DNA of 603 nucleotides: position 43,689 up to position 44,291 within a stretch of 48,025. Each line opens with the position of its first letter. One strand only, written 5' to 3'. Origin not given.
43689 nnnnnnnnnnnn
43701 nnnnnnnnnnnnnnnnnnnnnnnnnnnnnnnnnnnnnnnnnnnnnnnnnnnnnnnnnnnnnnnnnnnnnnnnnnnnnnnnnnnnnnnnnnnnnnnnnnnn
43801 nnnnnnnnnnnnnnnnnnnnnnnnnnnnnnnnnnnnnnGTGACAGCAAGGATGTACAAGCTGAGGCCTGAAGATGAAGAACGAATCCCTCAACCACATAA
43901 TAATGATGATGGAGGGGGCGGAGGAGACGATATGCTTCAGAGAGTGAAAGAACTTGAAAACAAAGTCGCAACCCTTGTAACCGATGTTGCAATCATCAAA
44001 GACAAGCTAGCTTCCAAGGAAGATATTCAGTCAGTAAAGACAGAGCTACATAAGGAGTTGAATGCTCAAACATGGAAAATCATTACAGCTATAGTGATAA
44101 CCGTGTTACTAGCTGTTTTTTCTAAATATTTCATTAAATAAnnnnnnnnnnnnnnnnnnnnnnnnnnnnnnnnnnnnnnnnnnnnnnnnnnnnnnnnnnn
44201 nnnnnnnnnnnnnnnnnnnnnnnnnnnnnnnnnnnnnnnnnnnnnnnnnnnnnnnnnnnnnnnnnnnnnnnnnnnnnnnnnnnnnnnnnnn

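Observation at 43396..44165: AT-rich two-gene membrane module co-transcribed with the CI repressor in the rexAB position: candidate new exclusion or abortive-infection system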

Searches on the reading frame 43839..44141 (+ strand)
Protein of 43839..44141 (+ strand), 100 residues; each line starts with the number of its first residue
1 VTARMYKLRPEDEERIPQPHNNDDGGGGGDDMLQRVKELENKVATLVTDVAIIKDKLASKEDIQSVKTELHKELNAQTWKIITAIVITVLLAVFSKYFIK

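Call 4: search_protein_families(library=pfam, proteins=[window:43839-44141:+], max_evalue=1)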
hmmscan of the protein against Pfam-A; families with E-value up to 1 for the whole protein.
window:43839-44141:+ (100 aa): 3 families
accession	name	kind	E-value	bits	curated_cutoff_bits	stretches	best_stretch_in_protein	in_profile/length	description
PF14621.11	RFX5_DNA_bdg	-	0.006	16.8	27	1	26-73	146-193/219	RFX5 DNA-binding domain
PF15821.10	DUF4709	-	0.012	16.5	27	1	33-86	26-77/110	Domain of unknown function (DUF4709)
PF03520.19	KCNQ_channel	-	0.041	14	25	1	28-69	109-150/189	KCNQ voltage-gated potassium channel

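Call 5: search_protein_families(library=phrogs, proteins=[window:43839-44141:+], max_evalue=1)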
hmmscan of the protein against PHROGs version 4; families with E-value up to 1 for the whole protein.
window:43839-44141:+ (100 aa): 17 families
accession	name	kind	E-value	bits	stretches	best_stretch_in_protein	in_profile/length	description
phrog_6324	-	unknown function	4.8e-30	104.8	1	20-100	19-94/94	-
phrog_3556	-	unknown function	7e-07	29.6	2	14-53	153-193/276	-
phrog_6136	-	unknown function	0.00012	23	1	15-97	21-100/120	-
phrog_1193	-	other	0.0031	18.5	1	31-100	3-72/76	hemolysin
phrog_32517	-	unknown function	0.0039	18.2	1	32-46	14-28/49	-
phrog_937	-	other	0.0062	17.9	1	33-100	28-113/115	hemolysin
phrog_689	-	lysis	0.0099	17.1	1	31-98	13-89/91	holin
phrog_8488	-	unknown function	0.032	15.2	1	30-67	23-60/119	-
phrog_9809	-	unknown function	0.054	14.5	1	28-73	177-220/223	-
phrog_5312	-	unknown function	0.078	13.8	1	21-95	87-161/208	-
phrog_6205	-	unknown function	0.087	14.2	1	36-89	4-56/73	-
phrog_37338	-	unknown function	0.11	13.6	1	33-46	35-48/51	-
phrog_3961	-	unknown function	0.13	13.2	1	30-59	51-80/112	-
phrog_4755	-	unknown function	0.2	13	1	33-71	7-46/91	-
phrog_29522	-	unknown function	0.21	12.7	0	31-50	20-39/42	-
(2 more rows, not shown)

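Call 6: search_protein_families(library=padloc, proteins=[window:43839-44141:+], max_evalue=1)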
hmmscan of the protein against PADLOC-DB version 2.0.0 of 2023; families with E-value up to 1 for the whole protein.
window:43839-44141:+ (100 aa): 0 families

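Call 9: search_dna_similar(query=window:43839-44141:+, collection=phages, mode=protein, max_rows=40, max_evalue=0.001)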
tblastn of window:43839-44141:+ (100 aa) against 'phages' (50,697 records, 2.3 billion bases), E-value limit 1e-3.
Records with a match: 5; places in all: 5; records where one place covers at least 80% of the query: 0.
Best place of each record, by identity: <60% 5.
By first word of the organism name: Salmonella 5.
By host as written in the record: Salmonella enterica subsp. enterica serovar Anatum 4; Salmonella sp. 1.
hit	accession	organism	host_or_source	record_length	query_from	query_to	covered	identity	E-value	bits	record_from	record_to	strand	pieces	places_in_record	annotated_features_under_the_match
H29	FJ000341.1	Salmonella phage g341c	Salmonella enterica subsp. enterica ...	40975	32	100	69%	59.4%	2e-18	84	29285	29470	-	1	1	39: Hypothetical phage protein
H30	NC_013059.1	Salmonella phage g341c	Salmonella enterica subsp. enterica ...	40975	32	100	69%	59.4%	2e-18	84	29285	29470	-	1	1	39: hypothetical protein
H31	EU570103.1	Salmonella phage epsilon34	Salmonella enterica subsp. enterica ...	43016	32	100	69%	59.4%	2e-18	84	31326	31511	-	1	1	44: Hypothetical protein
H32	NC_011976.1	Salmonella phage epsilon34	Salmonella enterica subsp. enterica ...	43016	32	100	69%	59.4%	2e-18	84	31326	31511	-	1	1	44: hypothetical protein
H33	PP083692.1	Salmonella phage NM-3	Salmonella sp.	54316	32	100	69%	59.4%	2e-18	84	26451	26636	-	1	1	hypothetical protein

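Call 11: get_annotated_region(hit=H31, flank=4000)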
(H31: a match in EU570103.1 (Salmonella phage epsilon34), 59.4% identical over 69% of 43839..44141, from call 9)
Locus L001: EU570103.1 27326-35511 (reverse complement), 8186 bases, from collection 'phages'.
description: Salmonella phage epsilon34, complete genome.
organism: Salmonella phage epsilon34 (NCBI taxid 348058)
taxonomy: Viruses; Duplodnaviria; Heunggongvirae; Uroviricota; Caudoviricetes; Lederbergvirus
host: Salmonella enterica subsp. enterica serovar Anatum; source: -; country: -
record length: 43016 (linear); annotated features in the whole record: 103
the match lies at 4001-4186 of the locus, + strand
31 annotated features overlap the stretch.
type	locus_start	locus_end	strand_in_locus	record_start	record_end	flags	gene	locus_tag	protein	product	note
CDS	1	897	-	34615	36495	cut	52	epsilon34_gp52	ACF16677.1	DNA replication protein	sequence similarity to YP_224199.1 gp61 [Salmonella typhimurium bacteriophage ES18]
CDS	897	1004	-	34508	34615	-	51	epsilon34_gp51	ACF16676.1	Conserved hypothetical protein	sequence similarity to YP_224198.1 gp60 [Salmonella typhimurium bacteriophage ES18]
CDS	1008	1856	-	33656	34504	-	50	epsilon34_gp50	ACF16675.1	putative replication protein O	sequence similarity to YP_224197.1 gp59 [Salmonella typhimurium bacteriophage ES18], and NP_040631.1 DNA replication ...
protein_bind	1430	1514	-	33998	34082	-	50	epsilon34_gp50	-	Gene 50 protein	putative origin of replication and site of gene 50 protein binding by phage lambda sequence similarity.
CDS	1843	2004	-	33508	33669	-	49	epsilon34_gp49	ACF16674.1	Conserved hypothetical protein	sequence similarity to YP_006382.1 ORF27 [Salmonella typhimurium bacteriophage ST104], NP_958217.1 gene 42 protein ...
CDS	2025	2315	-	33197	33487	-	48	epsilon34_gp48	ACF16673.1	CII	mutation present in sequenced genome that likely inactivates this protein.sequence similarity to RPC2_LAMBD Regulatory ...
misc_feature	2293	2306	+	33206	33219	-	-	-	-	-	putative P22 C1-binding (or lambda C2) site within for Pre (-35)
regulatory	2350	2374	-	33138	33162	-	-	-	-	terminator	putative transcriptional terminator tR1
misc_feature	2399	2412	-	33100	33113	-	-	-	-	-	putative NutR - boxB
CDS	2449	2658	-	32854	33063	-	47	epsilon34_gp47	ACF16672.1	Cro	sequence similarity to NP_050523.1 similar to C2 of bacteriophage L [Bacteriophage VT2-Sa], and NP_720300.1 Cro ...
regulatory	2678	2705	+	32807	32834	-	-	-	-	promoter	PR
misc_feature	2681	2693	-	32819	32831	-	-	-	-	-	potential repressor-binding site (OR1)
misc_feature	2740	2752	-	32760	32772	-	-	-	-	-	potential repressor-binding site (OR2)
CDS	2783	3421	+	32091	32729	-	46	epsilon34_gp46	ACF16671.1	Repressor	Mutation present in sequenced genome that likely inactivates this protein; sequence similarity to CAC95084.1 repressor ...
CDS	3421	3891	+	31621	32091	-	45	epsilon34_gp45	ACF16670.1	Hypothetical protein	-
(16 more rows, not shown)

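Call 12: get_annotated_region(hit=H33, flank=4000)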
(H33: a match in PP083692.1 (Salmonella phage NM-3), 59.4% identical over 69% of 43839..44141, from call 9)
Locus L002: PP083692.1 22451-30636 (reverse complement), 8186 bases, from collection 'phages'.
description: Salmonella phage NM-3, complete genome.
organism: Salmonella phage NM-3 (NCBI taxid 3102707)
taxonomy: Viruses; Duplodnaviria; Heunggongvirae; Uroviricota; Caudoviricetes; Lederbergvirus
host: Salmonella sp.; source: water buffalo; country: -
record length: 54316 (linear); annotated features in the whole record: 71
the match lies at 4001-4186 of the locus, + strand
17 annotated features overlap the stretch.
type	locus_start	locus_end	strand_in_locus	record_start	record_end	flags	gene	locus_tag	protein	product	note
CDS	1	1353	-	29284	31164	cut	-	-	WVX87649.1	DNA primase/helicase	-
CDS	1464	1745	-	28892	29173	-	-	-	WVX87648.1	DNA replication protein O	-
CDS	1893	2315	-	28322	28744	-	-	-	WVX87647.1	hypothetical protein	-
CDS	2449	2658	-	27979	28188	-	-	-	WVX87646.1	transcriptional regulator cro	-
CDS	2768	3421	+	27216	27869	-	-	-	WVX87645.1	repressor protein cI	-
CDS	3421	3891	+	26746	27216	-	-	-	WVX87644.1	hypothetical protein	-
CDS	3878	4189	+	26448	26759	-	-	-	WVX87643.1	hypothetical protein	-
CDS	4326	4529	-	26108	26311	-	-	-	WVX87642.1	hypothetical protein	-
CDS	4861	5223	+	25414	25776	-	-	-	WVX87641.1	antitermination protein N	-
CDS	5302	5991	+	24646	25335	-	-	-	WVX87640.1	pentapeptide repeat family protein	-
CDS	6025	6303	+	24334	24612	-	-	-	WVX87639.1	hypothetical protein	-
CDS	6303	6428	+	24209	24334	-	-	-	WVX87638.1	hypothetical protein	-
CDS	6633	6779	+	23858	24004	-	-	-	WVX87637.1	regulatory protein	-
CDS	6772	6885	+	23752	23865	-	-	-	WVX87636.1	hypothetical protein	-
CDS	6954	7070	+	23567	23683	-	-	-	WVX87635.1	hypothetical protein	-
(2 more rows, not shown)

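Call 18: find_homologous_proteins(query=window:43839-44141:+, max_evalue=0.001)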
Query window:43839-44141:+ (100 aa): 90 proteins with E <= 0.001 among 96 candidates.
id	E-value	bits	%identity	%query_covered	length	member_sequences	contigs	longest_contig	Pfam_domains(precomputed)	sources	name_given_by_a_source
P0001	8.5e-57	207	99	100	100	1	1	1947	-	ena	-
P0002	4.5e-56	205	98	100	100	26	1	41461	-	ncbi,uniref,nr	ncbi:hypothetical protein [Klebsiella pneumoniae]|uniref:hypothetical protein n=1 Tax=Klebsiella pne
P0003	2.8e-51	189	99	92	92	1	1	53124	-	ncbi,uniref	ncbi:hemolysin XhlA, partial [Klebsiella pneumoniae]|uniref:hemolysin XhlA n=2 Tax=Enterobacteriacea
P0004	2.9e-40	154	78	96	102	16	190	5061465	-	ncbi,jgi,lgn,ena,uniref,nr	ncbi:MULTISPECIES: hypothetical protein [Enterobacteriaceae]|jgi:hypothetical protein|uniref:hypothe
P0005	1.7e-39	151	93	81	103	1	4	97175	-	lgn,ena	-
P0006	5.6e-39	150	77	96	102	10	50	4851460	-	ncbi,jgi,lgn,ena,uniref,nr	ncbi:hypothetical protein SPM17_01605 [Enterobacter hormaechei subsp. xiangfangensis]|uniref:hypothe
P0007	3.4e-38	147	76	92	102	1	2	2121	-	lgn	-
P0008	6.2e-38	146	81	90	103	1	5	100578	-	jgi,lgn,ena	-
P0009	1.7e-36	142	92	76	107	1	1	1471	-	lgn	-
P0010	2.3e-36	141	74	91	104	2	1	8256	-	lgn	-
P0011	3.0e-36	141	92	71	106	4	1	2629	-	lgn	-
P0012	5.6e-36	140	90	71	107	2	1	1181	-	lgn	-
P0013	8.8e-36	140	88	69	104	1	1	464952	-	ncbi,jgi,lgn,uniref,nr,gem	ncbi:hypothetical protein [Kosakonia cowanii]|uniref:hypothetical protein n=1 Tax=Kosakonia cowanii 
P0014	9.3e-36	139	88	69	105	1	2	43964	-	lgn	-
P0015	9.9e-36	139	90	71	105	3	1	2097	-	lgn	-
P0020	8.3e-35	136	89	70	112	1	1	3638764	-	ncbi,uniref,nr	ncbi:hypothetical protein [Edwardsiella tarda]|uniref:hypothetical protein n=1 Tax=Edwardsiella tard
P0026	2.1e-34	135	74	93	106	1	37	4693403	-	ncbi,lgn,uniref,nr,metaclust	ncbi:Uncharacterised protein [Salmonella enterica]|uniref:hypothetical protein n=1 Tax=Salmonella en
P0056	1.1e-28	117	62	90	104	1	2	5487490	-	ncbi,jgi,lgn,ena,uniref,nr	ncbi:hypothetical protein [Serratia marcescens]|uniref:hypothetical protein n=1 Tax=Serratia marcesc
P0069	1.2e-20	91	62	71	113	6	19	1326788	-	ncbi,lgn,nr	ncbi:hypothetical protein QMS95_04370 [Cronobacter sakazakii]|nr:hypothetical protein [Cronobacter s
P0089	4.2e-5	41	29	64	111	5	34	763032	-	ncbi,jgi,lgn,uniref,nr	ncbi:hypothetical protein [Pantoea vagans]|uniref:hypothetical protein n=1 Tax=Pantoea vagans TaxID=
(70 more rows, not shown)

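Call 20: search_protein_families(library=ncbifam, proteins=[window:43839-44141:+, L001:3421-3891:+], max_evalue=1)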
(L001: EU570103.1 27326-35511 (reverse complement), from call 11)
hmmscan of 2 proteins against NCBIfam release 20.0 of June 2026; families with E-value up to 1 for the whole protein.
window:43839-44141:+ (100 aa): 3 families
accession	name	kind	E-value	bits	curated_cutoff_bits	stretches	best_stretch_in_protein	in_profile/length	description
TIGR04509.1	mod_pep_NH_fam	subfamily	0.0087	16.1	34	1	51-78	49-76/87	NHLP-related RiPP peptide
NF004270.2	PRK05687.2-1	equivalog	0.046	13.3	180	1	58-84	164-190/223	flagellar assembly protein FliH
TIGR00316.1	cdhC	equivalog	0.053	12.3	355.95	1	27-87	344-401/460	CO dehydrogenase/CO-methylating acetyl-CoA synthase complex subunit beta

L001:3421-3891:+ (156 aa): 1 family
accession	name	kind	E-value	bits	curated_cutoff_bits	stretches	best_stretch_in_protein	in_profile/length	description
NF008143.0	PRK10894.1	equivalog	0.15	11.3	234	1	68-119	27-78/184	lipopolysaccharide ABC transporter substrate-binding protein LptA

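Call 21: find_encoding_contigs(protein=P0004, flank=4000, max_places=6)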
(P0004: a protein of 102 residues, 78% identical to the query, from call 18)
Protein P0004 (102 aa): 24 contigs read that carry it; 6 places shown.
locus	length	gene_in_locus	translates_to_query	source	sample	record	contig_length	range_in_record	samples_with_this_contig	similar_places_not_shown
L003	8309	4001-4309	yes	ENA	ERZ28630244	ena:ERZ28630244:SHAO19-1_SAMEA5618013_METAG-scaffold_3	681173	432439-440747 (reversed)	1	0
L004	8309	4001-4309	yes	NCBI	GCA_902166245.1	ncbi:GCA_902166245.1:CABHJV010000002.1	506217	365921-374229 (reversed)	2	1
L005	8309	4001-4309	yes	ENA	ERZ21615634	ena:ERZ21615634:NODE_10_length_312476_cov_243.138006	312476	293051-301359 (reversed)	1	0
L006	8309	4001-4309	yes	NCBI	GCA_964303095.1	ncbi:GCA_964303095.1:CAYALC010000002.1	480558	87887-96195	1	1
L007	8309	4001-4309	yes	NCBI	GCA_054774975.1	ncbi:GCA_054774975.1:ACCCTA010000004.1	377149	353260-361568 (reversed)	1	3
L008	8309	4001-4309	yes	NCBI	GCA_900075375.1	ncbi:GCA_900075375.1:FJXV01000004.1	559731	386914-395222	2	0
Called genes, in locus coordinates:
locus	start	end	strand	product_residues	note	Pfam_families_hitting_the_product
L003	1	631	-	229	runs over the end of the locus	PF06992:Phage_lambda_P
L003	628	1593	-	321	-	PF04492:Phage_rep_O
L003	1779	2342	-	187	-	PF06254:YdaT_toxin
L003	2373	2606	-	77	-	PF15943:YdaS_toxin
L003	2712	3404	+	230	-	PF12844:HTH_19 (weak), PF13560:HTH_31, PF01381:HTH_3, PF00717:Peptidase_S24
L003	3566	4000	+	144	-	-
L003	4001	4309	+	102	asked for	-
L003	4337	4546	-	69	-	-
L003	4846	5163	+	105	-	-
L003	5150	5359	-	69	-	-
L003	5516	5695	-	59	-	-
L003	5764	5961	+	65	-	PF07358:DUF1482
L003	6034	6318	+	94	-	PF28165:GamL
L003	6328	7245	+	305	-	PF03837:RecT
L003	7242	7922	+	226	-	PF09588:YqaJ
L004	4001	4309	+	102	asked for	-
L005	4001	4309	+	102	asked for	-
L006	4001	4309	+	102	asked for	-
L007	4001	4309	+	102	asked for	-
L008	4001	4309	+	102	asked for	-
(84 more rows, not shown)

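Call 22: find_encoding_contigs(protein=P0056, flank=4000, max_places=3)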
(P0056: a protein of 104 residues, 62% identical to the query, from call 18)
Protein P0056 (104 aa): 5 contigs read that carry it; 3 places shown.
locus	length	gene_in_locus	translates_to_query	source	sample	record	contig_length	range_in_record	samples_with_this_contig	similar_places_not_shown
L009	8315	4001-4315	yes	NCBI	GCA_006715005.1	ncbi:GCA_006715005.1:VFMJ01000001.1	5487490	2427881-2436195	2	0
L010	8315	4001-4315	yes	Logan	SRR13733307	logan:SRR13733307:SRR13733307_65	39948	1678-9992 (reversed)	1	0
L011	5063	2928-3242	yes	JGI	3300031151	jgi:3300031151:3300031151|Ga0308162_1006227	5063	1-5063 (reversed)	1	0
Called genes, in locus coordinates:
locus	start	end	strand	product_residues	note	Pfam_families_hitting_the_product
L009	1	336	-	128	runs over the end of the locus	-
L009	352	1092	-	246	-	PF01695:IstB_IS21, PF00308:Bac_DnaA (weak)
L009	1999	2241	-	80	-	-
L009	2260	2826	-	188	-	PF06254:YdaT_toxin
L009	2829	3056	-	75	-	PF15943:YdaS_toxin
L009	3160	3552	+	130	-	PF01381:HTH_3, PF07022:Phage_CI_repr (weak)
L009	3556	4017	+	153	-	-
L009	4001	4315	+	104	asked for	-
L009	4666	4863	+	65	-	-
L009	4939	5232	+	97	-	-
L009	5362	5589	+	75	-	-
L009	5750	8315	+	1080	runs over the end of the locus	PF06630:Exonuc_VIII, PF12684:DUF3799 (weak)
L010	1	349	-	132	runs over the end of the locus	-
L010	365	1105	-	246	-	PF01695:IstB_IS21, PF00308:Bac_DnaA (weak)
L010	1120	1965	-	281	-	PF17948:DnaT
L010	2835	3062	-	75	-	PF14549:P22_Cro (weak), PF15943:YdaS_toxin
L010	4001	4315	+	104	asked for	-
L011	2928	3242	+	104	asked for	-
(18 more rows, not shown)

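Call 23: find_encoding_contigs(protein=P0069, flank=3000, max_places=3)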
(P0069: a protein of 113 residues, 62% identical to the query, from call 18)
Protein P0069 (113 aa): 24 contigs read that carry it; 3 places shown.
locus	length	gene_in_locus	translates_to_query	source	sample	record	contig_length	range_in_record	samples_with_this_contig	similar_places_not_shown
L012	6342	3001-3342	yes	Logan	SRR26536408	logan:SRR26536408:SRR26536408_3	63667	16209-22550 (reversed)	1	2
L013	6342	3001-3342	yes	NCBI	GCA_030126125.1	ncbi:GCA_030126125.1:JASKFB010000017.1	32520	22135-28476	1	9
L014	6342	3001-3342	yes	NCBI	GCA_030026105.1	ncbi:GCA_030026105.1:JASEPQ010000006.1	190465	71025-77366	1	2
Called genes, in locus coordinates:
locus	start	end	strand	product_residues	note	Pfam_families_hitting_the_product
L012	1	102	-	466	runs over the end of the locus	PF00772:DnaB, PF03796:DnaB_C, PF13481:AAA_25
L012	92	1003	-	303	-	-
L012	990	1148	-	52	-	-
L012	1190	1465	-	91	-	PF05269:Phage_CII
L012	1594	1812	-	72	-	PF01381:HTH_3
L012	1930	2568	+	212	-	PF12844:HTH_19 (weak), PF13560:HTH_31, PF01381:HTH_3, PF00717:Peptidase_S24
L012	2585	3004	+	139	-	-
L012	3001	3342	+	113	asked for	-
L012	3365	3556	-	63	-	-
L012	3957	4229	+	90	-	PF25694:N_peptide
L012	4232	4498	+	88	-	-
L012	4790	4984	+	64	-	PF11058:Ral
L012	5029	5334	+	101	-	PF27050:Phage_P22_Y8K6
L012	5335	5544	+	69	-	PF04448:DUF551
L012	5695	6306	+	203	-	PF06301:Lambda_Kil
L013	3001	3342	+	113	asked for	-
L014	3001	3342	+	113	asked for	-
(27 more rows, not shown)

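Call 24: find_encoding_contigs(protein=P0089, flank=3000, max_places=3)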
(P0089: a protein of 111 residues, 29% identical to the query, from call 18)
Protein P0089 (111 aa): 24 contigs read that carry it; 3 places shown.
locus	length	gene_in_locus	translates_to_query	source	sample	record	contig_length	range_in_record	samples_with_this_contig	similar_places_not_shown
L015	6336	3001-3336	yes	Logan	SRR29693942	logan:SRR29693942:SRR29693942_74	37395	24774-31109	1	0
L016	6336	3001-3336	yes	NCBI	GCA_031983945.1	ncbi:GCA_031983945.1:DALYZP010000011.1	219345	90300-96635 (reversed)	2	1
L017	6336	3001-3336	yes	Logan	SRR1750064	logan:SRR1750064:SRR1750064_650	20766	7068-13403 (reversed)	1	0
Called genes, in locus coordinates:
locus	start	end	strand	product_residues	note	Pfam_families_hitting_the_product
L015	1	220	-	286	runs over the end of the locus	PF04492:Phage_rep_O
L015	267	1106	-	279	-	PF17762:HTH_ParB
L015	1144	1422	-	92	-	PF05269:Phage_CII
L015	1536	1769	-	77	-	-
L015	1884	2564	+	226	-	PF00717:Peptidase_S24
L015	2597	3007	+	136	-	-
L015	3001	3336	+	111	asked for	-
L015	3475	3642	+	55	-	-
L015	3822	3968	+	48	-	-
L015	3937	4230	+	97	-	PF25694:N_peptide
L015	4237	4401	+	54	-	-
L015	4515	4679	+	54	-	-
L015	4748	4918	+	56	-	-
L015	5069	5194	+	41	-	PF02061:Lambda_CIII (weak)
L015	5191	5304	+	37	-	-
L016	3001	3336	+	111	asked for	-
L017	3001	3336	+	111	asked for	-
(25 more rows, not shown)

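Call 25: find_encoding_contigs(protein=P0020, flank=3000, max_places=2)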
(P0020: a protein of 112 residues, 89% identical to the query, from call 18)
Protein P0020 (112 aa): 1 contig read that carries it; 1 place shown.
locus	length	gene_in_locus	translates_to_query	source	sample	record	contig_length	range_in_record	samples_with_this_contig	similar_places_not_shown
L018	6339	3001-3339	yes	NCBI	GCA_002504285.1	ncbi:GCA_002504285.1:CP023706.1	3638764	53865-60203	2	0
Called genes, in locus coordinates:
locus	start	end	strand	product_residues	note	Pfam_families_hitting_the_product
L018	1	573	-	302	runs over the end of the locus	PF13730:HTH_36 (weak), PF09524:Phg_2220_C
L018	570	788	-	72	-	PF13973:DUF4222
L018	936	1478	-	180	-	PF06892:Phage_CP76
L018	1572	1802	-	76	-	-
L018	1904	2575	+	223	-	PF00717:Peptidase_S24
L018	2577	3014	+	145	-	-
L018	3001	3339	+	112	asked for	-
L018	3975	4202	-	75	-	PF13443:HTH_26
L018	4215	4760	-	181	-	PF11188:DUF2975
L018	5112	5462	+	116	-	-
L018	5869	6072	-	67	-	-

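Call 26: find_encoding_contigs(protein=P0026, flank=3000, max_places=3)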
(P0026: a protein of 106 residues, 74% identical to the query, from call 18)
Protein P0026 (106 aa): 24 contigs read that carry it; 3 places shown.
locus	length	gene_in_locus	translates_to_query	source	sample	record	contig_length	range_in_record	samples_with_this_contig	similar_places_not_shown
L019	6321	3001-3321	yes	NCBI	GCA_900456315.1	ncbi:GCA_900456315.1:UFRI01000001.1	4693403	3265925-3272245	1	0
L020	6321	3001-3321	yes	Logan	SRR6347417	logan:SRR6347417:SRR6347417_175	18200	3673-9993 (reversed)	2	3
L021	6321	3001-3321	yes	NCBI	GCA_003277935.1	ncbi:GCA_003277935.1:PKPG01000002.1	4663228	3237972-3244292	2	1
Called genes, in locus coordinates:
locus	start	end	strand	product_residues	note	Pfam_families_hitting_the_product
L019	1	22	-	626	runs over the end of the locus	PF13155:Toprim_2, PF03796:DnaB_C (faint), PF13481:AAA_25 (weak)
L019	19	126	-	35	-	-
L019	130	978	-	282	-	PF04492:Phage_rep_O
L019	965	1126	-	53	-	-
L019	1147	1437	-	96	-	PF05269:Phage_CII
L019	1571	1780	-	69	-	PF13560:HTH_31, PF01381:HTH_3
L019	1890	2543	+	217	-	PF01381:HTH_3, PF12844:HTH_19 (weak), PF13560:HTH_31, PF00717:Peptidase_S24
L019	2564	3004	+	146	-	-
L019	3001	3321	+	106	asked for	-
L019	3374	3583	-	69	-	PF10965:DUF2767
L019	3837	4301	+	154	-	PF25694:N_peptide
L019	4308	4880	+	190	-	PF13392:HNH_3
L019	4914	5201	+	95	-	PF27050:Phage_P22_Y8K6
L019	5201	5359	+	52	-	-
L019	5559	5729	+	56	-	-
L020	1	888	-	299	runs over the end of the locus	-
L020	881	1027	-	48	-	PF10872:DUF2740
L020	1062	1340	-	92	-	PF05269:Phage_CII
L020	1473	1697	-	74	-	PF09048:Cro (faint), PF14549:P22_Cro (weak), PF15943:YdaS_toxin, PF01381:HTH_3 (weak)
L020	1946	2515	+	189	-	PF00717:Peptidase_S24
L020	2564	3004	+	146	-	-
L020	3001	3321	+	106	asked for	-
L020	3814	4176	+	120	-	PF25694:N_peptide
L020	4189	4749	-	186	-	PF14163:SieB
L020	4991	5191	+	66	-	PF11058:Ral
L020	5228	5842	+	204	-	PF18757:Nmad5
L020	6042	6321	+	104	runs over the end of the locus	PF17420:GP17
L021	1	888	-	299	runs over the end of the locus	-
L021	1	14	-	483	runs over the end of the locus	PF00772:DnaB, PF03796:DnaB_C, PF13481:AAA_25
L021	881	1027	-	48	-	PF10872:DUF2740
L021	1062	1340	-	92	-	PF05269:Phage_CII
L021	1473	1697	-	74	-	PF09048:Cro (faint), PF14549:P22_Cro (weak), PF15943:YdaS_toxin, PF01381:HTH_3 (weak)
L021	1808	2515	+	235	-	PF13560:HTH_31 (faint), PF01381:HTH_3, PF00717:Peptidase_S24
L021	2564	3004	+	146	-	-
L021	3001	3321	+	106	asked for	-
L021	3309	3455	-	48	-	PF10965:DUF2767 (weak)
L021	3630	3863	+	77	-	-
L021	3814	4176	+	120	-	PF25694:N_peptide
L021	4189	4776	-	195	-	PF14163:SieB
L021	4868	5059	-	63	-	-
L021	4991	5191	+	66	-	PF11058:Ral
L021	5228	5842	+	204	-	PF18757:Nmad5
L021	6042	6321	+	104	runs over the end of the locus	PF17420:GP17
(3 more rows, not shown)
